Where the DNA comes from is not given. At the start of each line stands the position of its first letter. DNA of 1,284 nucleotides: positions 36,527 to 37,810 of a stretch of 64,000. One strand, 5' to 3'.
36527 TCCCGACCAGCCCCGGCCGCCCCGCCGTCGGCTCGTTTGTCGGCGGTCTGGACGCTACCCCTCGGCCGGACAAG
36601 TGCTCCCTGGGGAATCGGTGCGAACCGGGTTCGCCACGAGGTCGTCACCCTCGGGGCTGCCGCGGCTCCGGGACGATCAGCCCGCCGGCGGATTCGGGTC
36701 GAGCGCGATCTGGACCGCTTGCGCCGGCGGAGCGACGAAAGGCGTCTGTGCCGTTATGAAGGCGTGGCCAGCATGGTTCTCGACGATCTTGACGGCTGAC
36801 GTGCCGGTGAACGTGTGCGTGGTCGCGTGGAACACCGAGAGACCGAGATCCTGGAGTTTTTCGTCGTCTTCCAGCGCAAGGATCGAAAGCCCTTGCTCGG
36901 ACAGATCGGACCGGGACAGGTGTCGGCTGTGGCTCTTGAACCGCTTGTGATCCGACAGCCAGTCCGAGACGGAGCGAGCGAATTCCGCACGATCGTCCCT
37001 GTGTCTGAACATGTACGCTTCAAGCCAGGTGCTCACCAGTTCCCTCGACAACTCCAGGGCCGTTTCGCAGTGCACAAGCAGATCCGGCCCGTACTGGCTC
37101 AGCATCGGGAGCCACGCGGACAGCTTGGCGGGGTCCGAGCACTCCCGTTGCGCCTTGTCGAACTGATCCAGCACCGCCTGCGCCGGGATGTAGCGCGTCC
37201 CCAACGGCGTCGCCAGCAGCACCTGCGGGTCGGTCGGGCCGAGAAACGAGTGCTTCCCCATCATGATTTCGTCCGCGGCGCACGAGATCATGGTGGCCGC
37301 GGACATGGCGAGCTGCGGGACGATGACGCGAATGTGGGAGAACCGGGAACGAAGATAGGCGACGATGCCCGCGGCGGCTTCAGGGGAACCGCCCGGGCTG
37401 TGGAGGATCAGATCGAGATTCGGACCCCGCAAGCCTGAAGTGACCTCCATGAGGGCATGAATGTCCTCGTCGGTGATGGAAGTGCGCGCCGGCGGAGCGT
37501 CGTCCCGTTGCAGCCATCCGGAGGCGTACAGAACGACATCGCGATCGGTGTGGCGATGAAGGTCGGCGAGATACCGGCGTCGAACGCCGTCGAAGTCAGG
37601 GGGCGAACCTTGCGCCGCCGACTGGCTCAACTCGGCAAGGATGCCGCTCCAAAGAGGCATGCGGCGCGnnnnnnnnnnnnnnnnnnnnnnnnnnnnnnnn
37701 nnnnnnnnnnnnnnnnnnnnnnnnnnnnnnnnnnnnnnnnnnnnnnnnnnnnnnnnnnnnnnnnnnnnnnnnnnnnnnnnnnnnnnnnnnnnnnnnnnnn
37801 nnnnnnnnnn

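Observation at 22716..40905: R-less, kinase-containing methylation-linked defence locus (HTH, MTase, S-like subunit, NERD/tandem-kinase/ATPase, 553-aa protein, 1871-aa nuclease/HerA-like ATPase)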

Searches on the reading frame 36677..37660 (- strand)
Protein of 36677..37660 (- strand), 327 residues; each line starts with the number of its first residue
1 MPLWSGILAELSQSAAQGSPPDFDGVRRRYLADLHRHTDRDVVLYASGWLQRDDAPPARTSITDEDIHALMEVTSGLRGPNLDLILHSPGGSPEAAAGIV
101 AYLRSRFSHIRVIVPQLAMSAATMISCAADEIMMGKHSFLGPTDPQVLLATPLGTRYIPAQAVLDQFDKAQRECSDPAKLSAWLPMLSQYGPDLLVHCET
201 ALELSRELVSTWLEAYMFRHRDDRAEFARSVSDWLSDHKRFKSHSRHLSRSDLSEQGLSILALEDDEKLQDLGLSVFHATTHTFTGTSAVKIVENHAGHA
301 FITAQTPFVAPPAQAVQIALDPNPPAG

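Call 5: search_protein_families(library=pfam, proteins=[window:36677-37660:-], max_evalue=0.01)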
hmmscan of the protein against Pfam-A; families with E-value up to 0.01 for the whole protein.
window:36677-37660:- (327 aa): 3 families
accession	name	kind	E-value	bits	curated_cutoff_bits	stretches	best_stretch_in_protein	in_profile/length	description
PF01972.22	SDH_protease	-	8.4e-17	61.5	31.3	1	81-148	93-160/286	ClpP-like SDH-type serine proteinase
PF25145.1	NfeD1b_N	-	8.2e-05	22.7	40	1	86-142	38-94/189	NfeD1b, N-terminal domain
PF00574.28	CLP_protease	-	0.0042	17.4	20.2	1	80-131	47-98/182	Clp protease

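Call 6: search_protein_families(library=padloc, proteins=[window:36677-37660:-], max_evalue=0.01)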
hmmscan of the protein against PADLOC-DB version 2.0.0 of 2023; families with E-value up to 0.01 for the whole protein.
window:36677-37660:- (327 aa): 0 families

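Call 7: search_protein_families(library=ncbifam, proteins=[window:36677-37660:-], max_evalue=0.01)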
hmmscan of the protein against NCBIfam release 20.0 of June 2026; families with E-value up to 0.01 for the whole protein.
window:36677-37660:- (327 aa): 4 families
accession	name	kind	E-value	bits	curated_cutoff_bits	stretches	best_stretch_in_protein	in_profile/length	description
NF047768.1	Clp_like_SDH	equivalog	1.7e-19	70.3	250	1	81-172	80-163/260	SDH family Clp fold serine proteinase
NF045542.1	Clp_rel_HeadMat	equivalog_domain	1.5e-10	41.3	120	1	79-140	34-95/165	head maturation protease, ClpP-related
NF045540.1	scaf_prot_MCP1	exception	3.5e-05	22.7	475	1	80-139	31-90/652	ClpP-like prohead protease/major capsid protein fusion protein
TIGR00706.1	SppA_dom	equivalog_domain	0.0022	17.6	155.45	1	84-141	37-96/208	signal peptide peptidase SppA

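Call 31: find_related_loci(query=window:36677-37660:-, collection=genome_contigs, flank=10000)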
Query window:36677-37660:- (327 aa) in genome_contigs; peptide patterns used: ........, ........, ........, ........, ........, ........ (x = any residue, [..] = any of these).
133 stretches matched a pattern; 33 encode a relative of the query (tblastn E <= 1e-3); 33 distinct loci.
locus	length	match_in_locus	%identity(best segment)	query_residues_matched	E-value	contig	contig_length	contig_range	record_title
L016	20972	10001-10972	91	1-326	0e+0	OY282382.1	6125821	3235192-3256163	MAG: uncultured Vicinamibacterales bacterium isolate e65da963-7c29-4b68-91ce-224fd25ea74c genome assembly, chromosome: 1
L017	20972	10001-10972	88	1-327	0e+0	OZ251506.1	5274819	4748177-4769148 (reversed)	MAG: Vicinamibacterales bacterium isolate aaa6a21a-436b-4590-abd6-8baef99f1637 genome assembly, chromosome: 1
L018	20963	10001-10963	86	1-323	0e+0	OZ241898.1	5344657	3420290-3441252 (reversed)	MAG: Vicinamibacterales bacterium isolate 479fc26a-c5fd-4f96-80c2-dbb1f079bd2a genome assembly, chromosome: 1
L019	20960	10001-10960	74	1-323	5e-158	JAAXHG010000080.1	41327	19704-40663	MAG: Vicinamibacteraceae bacterium isolate Plut_88883 unfiltered_Plut_88883_genomic_contig_296712, whole genome shotgun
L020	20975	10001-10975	72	1-326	3e-157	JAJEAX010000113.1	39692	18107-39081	MAG: Candidatus Latescibacterota bacterium isolate jk18x7bins.9 k141_55536, whole genome shotgun sequence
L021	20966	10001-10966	75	1-324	2e-156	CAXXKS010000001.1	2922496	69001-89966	MAG: Alphaproteobacteria bacterium isolate 9bb74b87-2c64-497b-9104-8e9834e062e5 genome assembly, contig: contig_1, whole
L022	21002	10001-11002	72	1-327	4e-155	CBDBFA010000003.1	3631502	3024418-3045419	MAG: Opitutales bacterium isolate 9f9b1e65-26d1-490e-a9a8-9aeb4363054d genome assembly, contig: contig_3, whole genome s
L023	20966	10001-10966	70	1-327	5e-153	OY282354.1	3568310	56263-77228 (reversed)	MAG: uncultured Gammaproteobacteria bacterium isolate b1fdf0bb-5270-493a-8425-87954a876b58 genome assembly, chromosome:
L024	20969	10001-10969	70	1-325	4e-153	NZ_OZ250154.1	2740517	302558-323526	MAG: Candidatus Spongiihabitans sp. isolate 9bea2e88-feb8-4b27-847e-43f480efb806 chromosome 1, complete sequence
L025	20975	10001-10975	69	1-327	2e-146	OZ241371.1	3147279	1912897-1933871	MAG: Longimicrobiales bacterium isolate 2d559517-74ca-4cf4-aa32-356f4896a586 genome assembly, chromosome: 1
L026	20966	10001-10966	65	1-324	1e-145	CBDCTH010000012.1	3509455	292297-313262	MAG: Gammaproteobacteria bacterium isolate a8af13e8-0241-4292-a4be-8c867e9427f0 genome assembly, contig: contig_12, whol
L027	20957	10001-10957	66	1-325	6e-144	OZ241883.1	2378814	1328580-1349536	MAG: Candidatus Oxydemutator sp. isolate ab8917f1-825d-4d05-ac93-14152a76d45d genome assembly, chromosome: 1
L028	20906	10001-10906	70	1-302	6e-143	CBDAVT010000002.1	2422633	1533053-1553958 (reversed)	MAG: Dehalococcoidia bacterium isolate d99c038b-be98-4ce4-a01a-7fb719fe35ca genome assembly, contig: contig_2, whole gen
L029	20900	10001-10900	70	1-302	1e-142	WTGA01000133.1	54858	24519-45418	MAG: Gammaproteobacteria bacterium isolate CO36386bin_3 NODE_379_length_54858_cov_14.405014, whole genome shotgun sequen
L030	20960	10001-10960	67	1-324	3e-139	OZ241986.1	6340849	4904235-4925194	MAG: Candidatus Latescibacterota bacterium isolate 0d522d25-140f-41b3-910f-d932058e053c genome assembly, chromosome: 1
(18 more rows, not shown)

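Call 36: search_protein_families(library=pfam, alignment_id=A1, max_evalue=0.00001)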
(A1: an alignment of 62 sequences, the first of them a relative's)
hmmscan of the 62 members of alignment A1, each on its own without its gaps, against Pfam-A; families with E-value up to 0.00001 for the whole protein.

A. member 1, L021:5984-9310:+ (1109 aa): 1 family
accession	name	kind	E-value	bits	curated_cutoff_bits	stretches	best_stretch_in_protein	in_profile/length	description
PF04465.17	DUF499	-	7.2e-17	60.9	23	1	184-384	70-267/1024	Protein of unknown function (DUF499)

B. families by the number of members that match (of 62 scanned): 78 families (the first 25 are shown)
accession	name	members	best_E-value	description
PF04851.21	ResIII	6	1.2e-20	Type III restriction enzyme, res subunit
PF00271.37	Helicase_C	4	1.7e-24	Helicase conserved C-terminal domain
PF00176.29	SNF2-rel_dom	3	6.9e-63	SNF2-related domain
PF07669.17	Eco57I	3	2.3e-39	Eco57I restriction-modification methylase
PF06634.17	DUF1156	3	2.1e-32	Protein of unknown function (DUF1156)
PF02384.22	N6_Mtase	3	3.8e-11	N-6 DNA Methylase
PF00270.35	DEAD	3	4.8e-09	DEAD/DEAH box helicase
PF18135.7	Type_ISP_C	2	7.8e-85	Type ISP C-terminal specificity domain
PF01555.25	N6_N4_Mtase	2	1.6e-41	DNA methylase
PF04471.18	Mrr_cat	2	1.2e-37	Restriction endonuclease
PF13156.12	Mrr_cat_2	2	5.8e-34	Restriction endonuclease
PF04465.17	DUF499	2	6.4e-29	Protein of unknown function (DUF499)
PF13304.12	AAA_21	2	1.3e-27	AAA domain, putative AbiEii toxin, Type IV TA system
PF13175.12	AAA_15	2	2.7e-25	AAA ATPase domain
PF22722.2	NA-iREase1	2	1.2e-10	NACHT-associated inactive Restriction Endonuclease 1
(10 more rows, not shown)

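Call 63: search_protein_families(library=pfam, proteins=[L020:2541-5243:+, L020:5283-8621:+, L020:8621-9523:+, L020:11011-13818:+, L023:5949-9524:+, L023:11481-14378:+, L023:14385-15557:+, L026:6414-9692:+, L026:11069-14551:+, L022:11320-15126:+], max_evalue=0.00001)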
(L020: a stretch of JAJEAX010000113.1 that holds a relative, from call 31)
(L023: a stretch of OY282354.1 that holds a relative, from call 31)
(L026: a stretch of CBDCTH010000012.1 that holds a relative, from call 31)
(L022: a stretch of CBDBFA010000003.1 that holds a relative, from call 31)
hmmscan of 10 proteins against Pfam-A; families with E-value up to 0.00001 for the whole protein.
L020:2541-5243:+ (901 aa): 3 families
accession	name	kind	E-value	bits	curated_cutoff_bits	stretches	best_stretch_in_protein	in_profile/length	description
PF17831.6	PDH_E1_M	-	1.7e-101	338.8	23.2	1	489-704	14-229/229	Pyruvate dehydrogenase E1 component middle domain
PF22613.1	Transketolase_C_1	-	2.5e-21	76.4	27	1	717-852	1-113/113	Transketolase-like TK C-terminal domain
PF00456.26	Transketolase_N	-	9.4e-17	61.4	22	1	85-307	4-222/334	Transketolase, thiamine diphosphate binding domain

L020:5283-8621:+ (1113 aa): 2 families
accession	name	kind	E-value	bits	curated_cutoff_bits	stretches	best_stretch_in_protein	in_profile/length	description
PF04465.17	DUF499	-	4.3e-27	94.8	23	1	342-641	47-349/1024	Protein of unknown function (DUF499)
PF18731.6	HEPN_Swt1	-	2.5e-07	31.4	27.5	1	15-137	2-114/115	Swt1-like HEPN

L020:8621-9523:+ (301 aa): 0 families

L020:11011-13818:+ (936 aa): 1 family
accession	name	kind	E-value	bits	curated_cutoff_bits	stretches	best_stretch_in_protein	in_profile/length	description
PF06634.17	DUF1156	-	1.8e-30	105.3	24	1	16-86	2-73/73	Protein of unknown function (DUF1156)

L023:5949-9524:+ (1192 aa): 5 families
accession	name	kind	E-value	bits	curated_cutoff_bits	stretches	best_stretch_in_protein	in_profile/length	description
PF00271.37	Helicase_C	-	2.6e-23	82.8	23.5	1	527-628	13-110/110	Helicase conserved C-terminal domain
PF13020.12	NOV_C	-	3e-18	66.1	22.1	1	1075-1162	5-91/91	Protein NO VEIN, C-terminal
PF00176.29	SNF2-rel_dom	-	8.5e-17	61.6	24.9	1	124-350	20-252/290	SNF2-related domain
PF04851.21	ResIII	-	4.8e-14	53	22.5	1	102-272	2-163/164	Type III restriction enzyme, res subunit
PF00270.35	DEAD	-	4.8e-09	36.6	26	1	124-272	17-161/167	DEAD/DEAH box helicase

L023:11481-14378:+ (966 aa): 1 family
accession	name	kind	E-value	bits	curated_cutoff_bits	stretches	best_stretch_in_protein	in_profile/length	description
PF06634.17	DUF1156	-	2.1e-32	111.5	24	1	14-84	1-72/73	Protein of unknown function (DUF1156)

L023:14385-15557:+ (391 aa): 4 families
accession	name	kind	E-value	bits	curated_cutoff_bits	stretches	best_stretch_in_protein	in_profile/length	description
PF13304.12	AAA_21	-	4.5e-31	109.5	27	1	25-337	1-303/304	AAA domain, putative AbiEii toxin, Type IV TA system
PF13175.12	AAA_15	-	4e-23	83.1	32.1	2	1-86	1-87/374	AAA ATPase domain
PF02463.25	SMC_N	-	4e-09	36.7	40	1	3-46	2-47/220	RecF/RecN/SMC N terminal domain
PF13476.12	AAA_23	-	5.4e-08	34.1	27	1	6-46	2-42/201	AAA domain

L026:6414-9692:+ (1093 aa): 5 families
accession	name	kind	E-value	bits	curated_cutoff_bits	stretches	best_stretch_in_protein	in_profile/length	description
PF00271.37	Helicase_C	-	2e-17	63.9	23.5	1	679-793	8-110/110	Helicase conserved C-terminal domain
PF00176.29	SNF2-rel_dom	-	2.5e-15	56.8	24.9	1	257-328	1-73/290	SNF2-related domain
PF13091.12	PLDc_2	-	1.5e-07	31.8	27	1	107-196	54-132/132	PLD-like domain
PF04851.21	ResIII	-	1.5e-06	28.6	22.5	0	256-332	6-80/164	Type III restriction enzyme, res subunit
PF00270.35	DEAD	-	2.9e-06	27.6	26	0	332-396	96-161/167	DEAD/DEAH box helicase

L026:11069-14551:+ (1161 aa): 3 families
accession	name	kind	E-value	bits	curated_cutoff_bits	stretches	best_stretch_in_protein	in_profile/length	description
PF07669.17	Eco57I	-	2.3e-39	135.7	25.3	1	587-834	1-171/171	Eco57I restriction-modification methylase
PF12950.13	TaqI_C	-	4.5e-14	53.2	26.5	1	950-1102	1-118/118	TaqI-like C-terminal specificity domain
PF02384.22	N6_Mtase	-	1.3e-10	41.6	20.4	0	729-856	121-242/311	N-6 DNA Methylase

L022:11320-15126:+ (1269 aa): 5 families
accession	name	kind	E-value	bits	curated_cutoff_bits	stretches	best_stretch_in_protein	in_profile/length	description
PF18766.7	SWI2_SNF2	-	5.4e-58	196.7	26.7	1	559-776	1-212/221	SWI2/SNF2 ATPase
PF04313.20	HSDR_N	-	1.8e-23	83.9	25.1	1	5-205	4-189/198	Type I restriction enzyme R protein N terminus (HSDR_N)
PF04851.21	ResIII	-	1.2e-20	74.5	22.5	1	554-713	2-163/164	Type III restriction enzyme, res subunit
PF22679.2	T1R_D3-like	-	1e-16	62.2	27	1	869-953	82-156/158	Type I restriction enzyme subunit R domain 3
PF01797.21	Y1_Tnp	-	2e-10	41.3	23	1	367-442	41-121/121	Transposase IS200 like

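Call 75: search_protein_families(library=padloc, alignment_id=A1, max_evalue=1e-10)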
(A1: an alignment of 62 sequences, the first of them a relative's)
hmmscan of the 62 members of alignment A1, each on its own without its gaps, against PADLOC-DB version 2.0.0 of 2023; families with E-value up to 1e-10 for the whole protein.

A. member 1, L021:5984-9310:+ (1109 aa): 2 families
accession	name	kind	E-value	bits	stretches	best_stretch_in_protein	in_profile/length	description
PDLC00662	HmaC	-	1e-70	237.1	1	8-795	4-769/941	AAA+ ATPase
PDLC02192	DUF499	-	1.3e-16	57.7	0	49-108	34-93/1022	-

B. families by the number of members that match (of 62 scanned): 189 families (the first 25 are shown)
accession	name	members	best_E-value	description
PDLC00659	HmaA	3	0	SNF2 helicase / DEAD-box helicase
PDLC00660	HmaB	3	0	DNA-adenine methylase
PDLC00661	HmaB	3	0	DNA-adenine methylase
PDLC02620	DrmD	3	3.2e-119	DrmD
PDLC02500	BrxHI|BrxHII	3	2.7e-95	BrxHI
PDLC02621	DrmD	3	3.4e-92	DrmD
PDLC02504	BrxHI|BrxHII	3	1e-89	BrxHII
PDLC02619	DrmD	3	8.6e-50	DrmD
PDLC03233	MTase_II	3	2.5e-35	Type II methyltransferase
PDLC03352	MTase_II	3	1.3e-31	Type II methyltransferase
PDLC02189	DUF1156_MTase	3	1.6e-24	-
PDLC03597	REase_MTase_IIG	2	0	Type IIG restriction enzyme-methyltransferase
PDLC03051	REase_MTase_I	2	0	Type I restriction enzyme-methyltransferase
PDLC03610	REase_MTase_IIG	2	0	Type IIG restriction enzyme-methyltransferase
PDLC00662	HmaC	2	2.3e-191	AAA+ ATPase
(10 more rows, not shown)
